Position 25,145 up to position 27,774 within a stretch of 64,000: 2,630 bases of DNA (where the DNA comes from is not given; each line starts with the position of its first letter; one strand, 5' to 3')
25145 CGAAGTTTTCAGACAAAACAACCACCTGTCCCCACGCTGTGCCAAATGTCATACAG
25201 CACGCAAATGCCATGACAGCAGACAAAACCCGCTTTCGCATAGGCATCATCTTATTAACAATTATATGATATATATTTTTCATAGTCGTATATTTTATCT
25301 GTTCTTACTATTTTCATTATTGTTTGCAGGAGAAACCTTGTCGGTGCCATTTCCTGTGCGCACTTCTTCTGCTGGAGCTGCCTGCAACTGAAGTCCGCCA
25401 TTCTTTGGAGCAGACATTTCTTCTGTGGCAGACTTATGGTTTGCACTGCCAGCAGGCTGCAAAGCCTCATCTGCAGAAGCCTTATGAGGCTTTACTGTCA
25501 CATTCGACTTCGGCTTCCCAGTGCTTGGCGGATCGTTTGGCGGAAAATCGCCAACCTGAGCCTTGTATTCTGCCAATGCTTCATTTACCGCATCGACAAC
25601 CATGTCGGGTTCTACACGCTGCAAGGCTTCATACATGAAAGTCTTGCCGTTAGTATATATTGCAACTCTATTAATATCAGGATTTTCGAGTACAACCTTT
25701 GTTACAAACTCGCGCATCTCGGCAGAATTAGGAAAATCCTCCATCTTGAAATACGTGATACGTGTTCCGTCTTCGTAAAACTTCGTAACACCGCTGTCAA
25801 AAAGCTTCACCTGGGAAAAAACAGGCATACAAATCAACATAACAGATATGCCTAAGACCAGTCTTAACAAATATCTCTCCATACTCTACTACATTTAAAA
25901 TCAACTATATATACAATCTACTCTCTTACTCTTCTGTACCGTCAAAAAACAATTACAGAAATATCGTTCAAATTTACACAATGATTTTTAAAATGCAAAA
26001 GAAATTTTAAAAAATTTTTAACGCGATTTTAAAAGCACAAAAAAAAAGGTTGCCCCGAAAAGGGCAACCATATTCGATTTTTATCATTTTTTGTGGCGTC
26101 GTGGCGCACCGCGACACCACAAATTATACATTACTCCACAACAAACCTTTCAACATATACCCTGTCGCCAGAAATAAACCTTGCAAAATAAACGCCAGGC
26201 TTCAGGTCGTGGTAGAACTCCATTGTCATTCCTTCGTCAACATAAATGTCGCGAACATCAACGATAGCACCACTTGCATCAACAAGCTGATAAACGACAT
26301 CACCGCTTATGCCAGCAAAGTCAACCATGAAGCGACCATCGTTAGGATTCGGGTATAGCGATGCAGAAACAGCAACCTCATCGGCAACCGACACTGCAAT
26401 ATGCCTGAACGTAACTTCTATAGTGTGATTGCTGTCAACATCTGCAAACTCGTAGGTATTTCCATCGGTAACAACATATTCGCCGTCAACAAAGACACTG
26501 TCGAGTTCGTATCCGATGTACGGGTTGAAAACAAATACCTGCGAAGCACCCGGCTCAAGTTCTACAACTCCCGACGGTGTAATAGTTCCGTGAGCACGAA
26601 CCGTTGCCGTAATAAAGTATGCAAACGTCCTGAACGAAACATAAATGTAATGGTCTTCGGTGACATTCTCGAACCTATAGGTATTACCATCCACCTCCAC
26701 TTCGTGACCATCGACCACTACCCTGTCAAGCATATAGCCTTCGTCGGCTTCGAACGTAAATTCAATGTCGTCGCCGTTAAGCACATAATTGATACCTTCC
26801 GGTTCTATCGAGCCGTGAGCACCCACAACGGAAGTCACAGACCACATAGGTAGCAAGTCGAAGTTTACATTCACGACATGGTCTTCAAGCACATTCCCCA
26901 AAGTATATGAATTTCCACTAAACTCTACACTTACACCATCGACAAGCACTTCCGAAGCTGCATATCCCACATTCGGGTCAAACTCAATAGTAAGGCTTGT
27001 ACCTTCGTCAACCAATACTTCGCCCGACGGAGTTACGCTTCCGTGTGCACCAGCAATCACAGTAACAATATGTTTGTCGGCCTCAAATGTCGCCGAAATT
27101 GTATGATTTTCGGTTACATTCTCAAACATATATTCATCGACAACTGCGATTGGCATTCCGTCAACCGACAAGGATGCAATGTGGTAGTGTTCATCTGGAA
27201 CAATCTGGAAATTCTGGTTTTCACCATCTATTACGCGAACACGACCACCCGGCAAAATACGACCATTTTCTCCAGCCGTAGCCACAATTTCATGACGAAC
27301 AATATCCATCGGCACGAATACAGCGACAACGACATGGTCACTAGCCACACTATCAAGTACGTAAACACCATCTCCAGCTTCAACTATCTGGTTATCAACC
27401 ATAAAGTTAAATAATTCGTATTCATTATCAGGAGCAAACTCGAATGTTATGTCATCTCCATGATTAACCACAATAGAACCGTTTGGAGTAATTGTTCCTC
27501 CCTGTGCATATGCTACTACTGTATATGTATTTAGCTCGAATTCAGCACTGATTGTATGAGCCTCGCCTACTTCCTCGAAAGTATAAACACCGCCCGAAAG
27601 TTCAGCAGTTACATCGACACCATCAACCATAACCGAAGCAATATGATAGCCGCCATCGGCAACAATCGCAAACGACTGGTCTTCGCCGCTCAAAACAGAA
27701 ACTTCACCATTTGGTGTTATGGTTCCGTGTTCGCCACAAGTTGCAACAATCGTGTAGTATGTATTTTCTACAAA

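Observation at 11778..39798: Two adjacent >4,500-aa T9SS cargo genes with different sorting-domain classes fill 27 kb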

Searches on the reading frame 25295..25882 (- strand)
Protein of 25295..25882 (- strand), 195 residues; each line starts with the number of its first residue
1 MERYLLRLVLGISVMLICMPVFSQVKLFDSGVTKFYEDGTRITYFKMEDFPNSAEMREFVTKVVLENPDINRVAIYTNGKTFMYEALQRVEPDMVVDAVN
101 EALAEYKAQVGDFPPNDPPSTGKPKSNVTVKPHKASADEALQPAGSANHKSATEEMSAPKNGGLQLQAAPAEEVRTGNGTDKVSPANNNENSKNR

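Call 8: find_encoding_contigs(protein=window:25295-25882:-, flank=10000, max_places=6)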
Protein window:25295-25882:- (195 aa): 5 contigs read that carry it; 1 place shown.
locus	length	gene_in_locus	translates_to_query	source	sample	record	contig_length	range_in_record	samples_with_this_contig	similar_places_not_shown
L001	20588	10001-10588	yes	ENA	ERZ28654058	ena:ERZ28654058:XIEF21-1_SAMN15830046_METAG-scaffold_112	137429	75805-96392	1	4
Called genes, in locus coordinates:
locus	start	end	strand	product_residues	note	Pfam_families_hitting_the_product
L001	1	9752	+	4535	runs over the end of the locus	PF22243:DUF5018-rel (faint), PF16656:Pur_ac_phosph_N (faint), PF00041:fn3, PF18962:Por_Secre_tail (weak)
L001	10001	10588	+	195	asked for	-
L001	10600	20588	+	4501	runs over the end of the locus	PF00629:MAM (weak), PF00431:CUB (weak), PF02368:Big_2 (weak), PF22359:Big-like (weak), PF26182:Ig_NUP210_5th (faint), PF02368:Big_2 (weak), PF13573:SprB, PF13585:CHU_C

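Call 11: search_protein_families(library=pfam, proteins=[window:25295-25882:-], max_evalue=0.001)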
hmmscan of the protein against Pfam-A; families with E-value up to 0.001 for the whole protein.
window:25295-25882:- (195 aa): 0 families

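Call 18: find_related_loci(query=window:25298-25882:-, collection=genome_contigs, flank=10000)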
Query window:25298-25882:- (195 aa) in genome_contigs; peptide patterns used: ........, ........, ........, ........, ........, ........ (x = any residue, [..] = any of these).
32 stretches matched a pattern; 2 encode a relative of the query (tblastn E <= 1e-3); 2 distinct loci.
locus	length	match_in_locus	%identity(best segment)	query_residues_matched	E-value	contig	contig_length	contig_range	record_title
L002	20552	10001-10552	87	1-186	2e-108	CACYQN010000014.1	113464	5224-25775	MAG: uncultured Bacteroidia bacterium isolate RUG12182 genome assembly, contig: RUG12182_asm_14, whole genome shotgun se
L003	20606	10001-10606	51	1-195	8e-60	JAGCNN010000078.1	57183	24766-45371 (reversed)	MAG: Bacteroidales bacterium isolate RGIG9953 Yak_Reticulum-1__c272335, whole genome shotgun sequence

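Call 19: find_homologous_proteins(query=window:25298-25882:-, max_evalue=0.001)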
Query window:25298-25882:- (195 aa): 74 proteins with E <= 0.001 among 233 candidates.
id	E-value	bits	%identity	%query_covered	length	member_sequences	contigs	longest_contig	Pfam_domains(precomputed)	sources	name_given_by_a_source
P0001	5.0e-109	380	89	100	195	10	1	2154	-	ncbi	-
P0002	7.3e-103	360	86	100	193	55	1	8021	-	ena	-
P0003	1.1e-75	272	67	100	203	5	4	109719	-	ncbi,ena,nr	ncbi:MAG: hypothetical protein IKP45_12155 [Bacteroidales bacterium]|nr:hypothetical protein [Bacter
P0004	9.6e-75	269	66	100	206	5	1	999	-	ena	-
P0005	3.4e-73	263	65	100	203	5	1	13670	-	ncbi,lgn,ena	-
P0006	5.3e-73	263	65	100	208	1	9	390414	-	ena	-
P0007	2.5e-72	261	66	100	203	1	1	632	-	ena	-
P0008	5.4e-72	260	64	100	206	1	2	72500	-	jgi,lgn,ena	-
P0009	1.0e-71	259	65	100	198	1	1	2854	-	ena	-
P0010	3.8e-71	257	64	100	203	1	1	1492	-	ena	-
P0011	4.4e-71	257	64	100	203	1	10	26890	-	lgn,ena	-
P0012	4.7e-71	256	64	100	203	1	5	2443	-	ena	-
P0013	8.9e-71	256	64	100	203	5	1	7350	-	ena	-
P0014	4.4e-70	253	64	100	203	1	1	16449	-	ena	-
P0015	8.3e-70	252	65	100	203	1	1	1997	-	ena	-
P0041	6.8e-58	214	53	100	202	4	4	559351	-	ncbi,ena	-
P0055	3.2e-50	189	51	100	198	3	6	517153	-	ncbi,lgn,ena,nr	ncbi:MAG: hypothetical protein J6T48_08735 [Bacteroidales bacterium]|nr:hypothetical protein [Bacter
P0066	1.9e-43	167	50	91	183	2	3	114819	-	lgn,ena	-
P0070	4.5e-41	159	49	88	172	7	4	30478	-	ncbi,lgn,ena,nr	ncbi:MAG: hypothetical protein IKJ56_02540 [Bacteroidales bacterium]|nr:hypothetical protein [Bacter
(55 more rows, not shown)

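Call 23: find_encoding_contigs(protein=P0041, flank=10000, max_places=2)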
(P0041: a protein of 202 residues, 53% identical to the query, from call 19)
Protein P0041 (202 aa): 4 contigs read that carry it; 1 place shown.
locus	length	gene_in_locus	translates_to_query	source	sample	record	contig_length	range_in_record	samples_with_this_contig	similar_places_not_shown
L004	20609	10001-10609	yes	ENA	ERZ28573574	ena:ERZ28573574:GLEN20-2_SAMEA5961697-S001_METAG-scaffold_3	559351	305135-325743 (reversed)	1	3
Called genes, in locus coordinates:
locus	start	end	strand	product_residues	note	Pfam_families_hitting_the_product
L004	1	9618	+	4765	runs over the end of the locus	PF16656:Pur_ac_phosph_N (faint), PF21466:GH101_dom-5 (faint), PF23376:Fn3_VIN3 (faint), PF00041:fn3 (weak), PF00041:fn3 (weak), PF16410:DUF5018, PF18998:Flg_new_2 (weak), PF18962:Por_Secre_tail (weak), +3 more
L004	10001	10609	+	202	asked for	-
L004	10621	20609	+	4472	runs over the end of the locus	PF19081:Ig_7 (faint), PF00431:CUB, PF02368:Big_2 (weak), PF26182:Ig_NUP210_5th (weak), PF01483:P_proprotein (faint), PF13573:SprB (weak), PF13585:CHU_C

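Call 24: find_encoding_contigs(protein=P0055, flank=10000, max_places=2)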
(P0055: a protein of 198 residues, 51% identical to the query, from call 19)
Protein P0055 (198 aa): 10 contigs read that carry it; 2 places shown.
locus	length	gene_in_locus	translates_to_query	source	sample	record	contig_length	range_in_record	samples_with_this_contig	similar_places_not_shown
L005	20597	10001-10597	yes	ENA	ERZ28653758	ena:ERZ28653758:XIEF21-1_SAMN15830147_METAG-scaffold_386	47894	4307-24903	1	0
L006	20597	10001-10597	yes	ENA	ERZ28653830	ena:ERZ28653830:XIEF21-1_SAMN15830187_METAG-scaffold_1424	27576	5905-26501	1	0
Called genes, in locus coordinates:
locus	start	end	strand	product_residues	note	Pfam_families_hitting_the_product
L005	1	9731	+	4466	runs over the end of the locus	PF24489:Ig_J_second (faint), PF00041:fn3 (weak), PF16410:DUF5018, PF22243:DUF5018-rel (faint), PF00041:fn3 (weak), PF16410:DUF5018, PF18962:Por_Secre_tail (weak)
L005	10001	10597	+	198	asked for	-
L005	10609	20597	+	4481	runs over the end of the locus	PF20009:GEVED, PF00431:CUB, PF20009:GEVED, PF02368:Big_2 (weak), PF01483:P_proprotein (faint), PF06832:BiPBP_C (faint), PF13573:SprB (weak), PF13585:CHU_C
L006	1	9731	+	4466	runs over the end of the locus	PF24489:Ig_J_second (faint), PF00041:fn3 (weak), PF16410:DUF5018, PF22243:DUF5018-rel (faint), PF00041:fn3 (weak), PF16410:DUF5018, PF18962:Por_Secre_tail (weak)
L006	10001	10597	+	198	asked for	-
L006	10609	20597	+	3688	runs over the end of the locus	?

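Call 25: find_encoding_contigs(protein=P0006, flank=10000, max_places=2)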
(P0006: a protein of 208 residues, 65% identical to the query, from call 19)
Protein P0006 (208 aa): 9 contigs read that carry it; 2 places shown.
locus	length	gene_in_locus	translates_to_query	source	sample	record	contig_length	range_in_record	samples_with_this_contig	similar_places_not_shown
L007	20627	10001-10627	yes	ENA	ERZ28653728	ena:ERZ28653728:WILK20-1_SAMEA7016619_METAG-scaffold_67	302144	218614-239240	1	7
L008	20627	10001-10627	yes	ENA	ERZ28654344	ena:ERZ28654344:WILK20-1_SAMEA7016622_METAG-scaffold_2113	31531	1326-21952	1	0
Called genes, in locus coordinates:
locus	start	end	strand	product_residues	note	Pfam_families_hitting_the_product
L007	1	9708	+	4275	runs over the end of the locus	PF16656:Pur_ac_phosph_N (faint), PF23376:Fn3_VIN3 (faint), PF21466:GH101_dom-5 (faint), PF24489:Ig_J_second (faint), PF00041:fn3 (weak), PF22243:DUF5018-rel (faint), PF00041:fn3 (weak), PF18962:Por_Secre_tail (faint)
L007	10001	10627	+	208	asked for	-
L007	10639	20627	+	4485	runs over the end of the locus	PF00629:MAM (weak), PF02368:Big_2 (weak), PF01483:P_proprotein (faint), PF13573:SprB, PF13585:CHU_C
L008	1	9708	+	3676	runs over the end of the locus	?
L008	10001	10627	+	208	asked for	-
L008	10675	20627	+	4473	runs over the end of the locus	PF00629:MAM (weak), PF02368:Big_2 (weak), PF01483:P_proprotein (faint), PF13573:SprB, PF13585:CHU_C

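Call 27: find_encoding_contigs(protein=P0070, flank=10000, max_places=2)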
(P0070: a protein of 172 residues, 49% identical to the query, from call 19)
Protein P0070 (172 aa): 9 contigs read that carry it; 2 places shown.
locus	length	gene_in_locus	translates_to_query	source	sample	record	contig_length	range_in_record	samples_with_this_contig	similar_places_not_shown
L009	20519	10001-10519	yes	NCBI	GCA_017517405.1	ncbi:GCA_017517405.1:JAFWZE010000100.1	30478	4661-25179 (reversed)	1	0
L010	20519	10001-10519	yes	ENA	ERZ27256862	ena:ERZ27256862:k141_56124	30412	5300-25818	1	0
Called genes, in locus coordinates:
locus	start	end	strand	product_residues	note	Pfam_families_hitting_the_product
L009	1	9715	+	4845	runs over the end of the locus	PF22243:DUF5018-rel (faint), PF25059:FN3_DSCAM-DSCAML_C (faint), PF00041:fn3, PF16410:DUF5018 (weak), PF00041:fn3 (weak), PF16410:DUF5018, PF18998:Flg_new_2 (weak), PF18962:Por_Secre_tail, +3 more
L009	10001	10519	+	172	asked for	-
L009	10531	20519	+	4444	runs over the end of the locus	PF02368:Big_2, PF22359:Big-like (faint), PF26918:Ig_Eae (faint), PF02368:Big_2 (weak), PF01483:P_proprotein (faint), PF19081:Ig_7 (weak), PF13573:SprB, PF13585:CHU_C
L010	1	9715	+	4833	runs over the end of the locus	PF22243:DUF5018-rel (faint), PF25059:FN3_DSCAM-DSCAML_C (faint), PF00041:fn3, PF16410:DUF5018 (weak), PF00041:fn3 (weak), PF16410:DUF5018, PF18998:Flg_new_2 (weak), PF18962:Por_Secre_tail, +3 more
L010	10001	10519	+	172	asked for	-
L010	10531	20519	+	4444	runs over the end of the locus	PF02368:Big_2, PF22359:Big-like (faint), PF26918:Ig_Eae (faint), PF02368:Big_2 (weak), PF01483:P_proprotein (faint), PF19081:Ig_7 (weak), PF13573:SprB, PF13585:CHU_C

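Call 28: find_encoding_contigs(protein=P0066, flank=10000, max_places=2)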
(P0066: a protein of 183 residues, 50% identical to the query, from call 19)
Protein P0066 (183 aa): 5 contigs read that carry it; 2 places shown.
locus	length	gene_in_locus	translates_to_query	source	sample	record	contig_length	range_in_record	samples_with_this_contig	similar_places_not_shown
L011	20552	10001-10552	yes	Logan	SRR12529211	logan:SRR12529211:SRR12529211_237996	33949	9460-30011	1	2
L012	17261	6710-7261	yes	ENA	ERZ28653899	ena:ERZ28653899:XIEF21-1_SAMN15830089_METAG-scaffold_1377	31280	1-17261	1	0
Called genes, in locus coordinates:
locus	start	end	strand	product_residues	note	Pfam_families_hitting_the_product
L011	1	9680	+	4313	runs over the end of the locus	PF16656:Pur_ac_phosph_N (faint), PF21466:GH101_dom-5 (faint), PF23376:Fn3_VIN3 (faint), PF24489:Ig_J_second (faint), PF18998:Flg_new_2 (faint), PF00041:fn3 (weak), PF16410:DUF5018, PF18962:Por_Secre_tail (weak), +1 more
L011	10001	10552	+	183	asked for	-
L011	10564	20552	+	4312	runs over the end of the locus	PF19081:Ig_7 (faint), PF13573:SprB (weak), PF13585:CHU_C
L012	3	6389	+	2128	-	?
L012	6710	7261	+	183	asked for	-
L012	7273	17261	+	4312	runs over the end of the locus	PF19081:Ig_7 (faint), PF13573:SprB (weak), PF13585:CHU_C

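Call 31: search_protein_families(library=ncbifam, proteins=[window:25298-25882:-], max_evalue=0.001)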
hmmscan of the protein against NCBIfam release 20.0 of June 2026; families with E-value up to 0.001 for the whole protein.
window:25298-25882:- (195 aa): 0 families

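Call 42: predict_structure(alignment_id=A1)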
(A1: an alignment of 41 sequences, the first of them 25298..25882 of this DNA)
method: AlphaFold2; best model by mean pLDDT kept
length: 195 residues; sequences in the alignment: 41
mean_pLDDT: 65.8   pTM: 0.45
mean pLDDT of the five models: 65.8, 65.4, 63.9, 63.2, 62.2
residues with pLDDT >= 90: 9; 70-90: 87; 50-70: 40; < 50: 59
segments of 3 or more residues with pLDDT < 50: 19-22, 135-142, 144-184, 186-190
pLDDT, mean of each block of 10 residues (from residue 1): 65 57 67 85 87 84 87 83 89 86 83 74 63 51 36 37 39 38 45 52
secondary structure, 60 per line:
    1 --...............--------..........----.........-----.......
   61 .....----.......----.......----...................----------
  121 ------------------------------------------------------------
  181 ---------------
elements in order: H3-17 E26-35 E40-48 H54-65 E70-76 E81-87 H92-110

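Call 80: search_protein_families(library=ncbifam, alignment_id=A5, max_evalue=0.01)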
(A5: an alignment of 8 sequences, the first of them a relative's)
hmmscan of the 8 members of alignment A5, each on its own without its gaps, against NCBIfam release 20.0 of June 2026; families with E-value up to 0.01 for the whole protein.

A. member 1, L001:9450-9749:+ (100 aa): 2 families
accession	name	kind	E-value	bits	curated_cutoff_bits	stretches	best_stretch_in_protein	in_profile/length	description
TIGR04183.1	Por_Secre_tail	domain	3.4e-09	36.5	23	1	26-99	1-71/72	T9SS type A sorting domain-containing protein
NF038113.1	T9SSA_dep_M36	equivalog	0.0028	15.9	885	1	22-99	791-868/869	T9SS-dependent M36 family metallopeptidase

B. families by the number of members that match (of 8 scanned): 2 families
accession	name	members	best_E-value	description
TIGR04183.1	Por_Secre_tail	8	6.9e-12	T9SS type A sorting domain-containing protein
NF038113.1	T9SSA_dep_M36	6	6e-05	T9SS-dependent M36 family metallopeptidase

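Call 97: search_solved_structures(query=A1, max_evalue=5)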
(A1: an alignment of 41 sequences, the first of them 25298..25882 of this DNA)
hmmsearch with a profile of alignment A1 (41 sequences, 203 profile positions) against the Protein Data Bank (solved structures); distinct sequences matched with E-value up to 5: 2.
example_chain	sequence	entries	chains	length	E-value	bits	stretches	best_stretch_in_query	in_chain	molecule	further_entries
7f4v_aD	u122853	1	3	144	0.49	13.4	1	18-68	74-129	Photosystem I reaction center subunit II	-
5vpr_A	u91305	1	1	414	0.73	12.8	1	78-111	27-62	Cysteine desulfurase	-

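Call 98: search_protein_families(library=pfam, alignment_id=A1, max_evalue=1)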
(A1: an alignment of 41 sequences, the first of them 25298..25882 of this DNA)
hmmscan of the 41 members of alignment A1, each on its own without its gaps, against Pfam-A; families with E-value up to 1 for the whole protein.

A. member 1, window:25298-25882:- (195 aa): 0 families

B. families by the number of members that match (of 41 scanned): 11 families
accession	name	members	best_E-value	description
PF07202.18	Tcp10_C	6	0.076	T-complex protein 10 C-terminus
PF25182.1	NonGDSL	3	0.016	Non-GDSL lipase-like family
PF21432.3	56B_RHH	2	0.09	56B-like, Ribbon-helix-helix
PF15546.11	DUF4653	2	0.095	Domain of unknown function (DUF4653)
PF03286.19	Pox_Ag35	2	0.21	Pox virus Ag35 surface protein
PF01333.25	Apocytochr_F_C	1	0.016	Apocytochrome F, C-terminal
PF14433.11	SUKH-3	1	0.031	SUKH-3 immunity protein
PF22482.2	AsnC_trans_reg_3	1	0.046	PF0864 C-terminal dimeric alpha+beta barrel domain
PF25513.1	P2_C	1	0.051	Viral coat protein P2 C-terminal domain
PF06949.16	DUF1292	1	0.081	Protein of unknown function (DUF1292)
PF05902.18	4_1_CTD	1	0.11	4.1 protein C-terminal domain (CTD)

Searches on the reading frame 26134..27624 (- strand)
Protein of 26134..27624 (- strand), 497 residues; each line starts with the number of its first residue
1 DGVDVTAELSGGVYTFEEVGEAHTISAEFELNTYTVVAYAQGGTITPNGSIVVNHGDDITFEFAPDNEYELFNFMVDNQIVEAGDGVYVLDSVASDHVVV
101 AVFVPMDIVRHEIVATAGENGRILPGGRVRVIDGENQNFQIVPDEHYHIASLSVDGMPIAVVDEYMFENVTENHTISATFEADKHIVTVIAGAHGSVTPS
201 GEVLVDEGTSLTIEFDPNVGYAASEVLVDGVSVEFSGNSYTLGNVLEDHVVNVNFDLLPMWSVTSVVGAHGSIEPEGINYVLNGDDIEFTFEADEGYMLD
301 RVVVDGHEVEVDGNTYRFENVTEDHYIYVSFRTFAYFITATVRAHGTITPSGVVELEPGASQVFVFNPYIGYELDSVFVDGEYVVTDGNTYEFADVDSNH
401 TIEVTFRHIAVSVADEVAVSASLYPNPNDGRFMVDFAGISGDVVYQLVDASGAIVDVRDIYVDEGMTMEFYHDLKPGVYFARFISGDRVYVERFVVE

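Call 17: search_protein_families(library=pfam, proteins=[window:26134-27624:-], max_evalue=0.01)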
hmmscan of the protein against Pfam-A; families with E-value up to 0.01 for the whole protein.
window:26134-27624:- (497 aa): 3 families
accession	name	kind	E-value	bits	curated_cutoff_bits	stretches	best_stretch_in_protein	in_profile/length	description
PF18998.6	Flg_new_2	-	1.3e-18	67.2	23.6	0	113-183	3-72/73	Divergent InlB B-repeat domain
PF18962.6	Por_Secre_tail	-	5.4e-05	23.8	27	1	423-496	1-75/75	Secretion system C-terminal sorting domain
PF23623.1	GBD_IRG7_N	-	0.0055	17.3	27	0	446-479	41-74/95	IRG7 N-terminal galactose binding domain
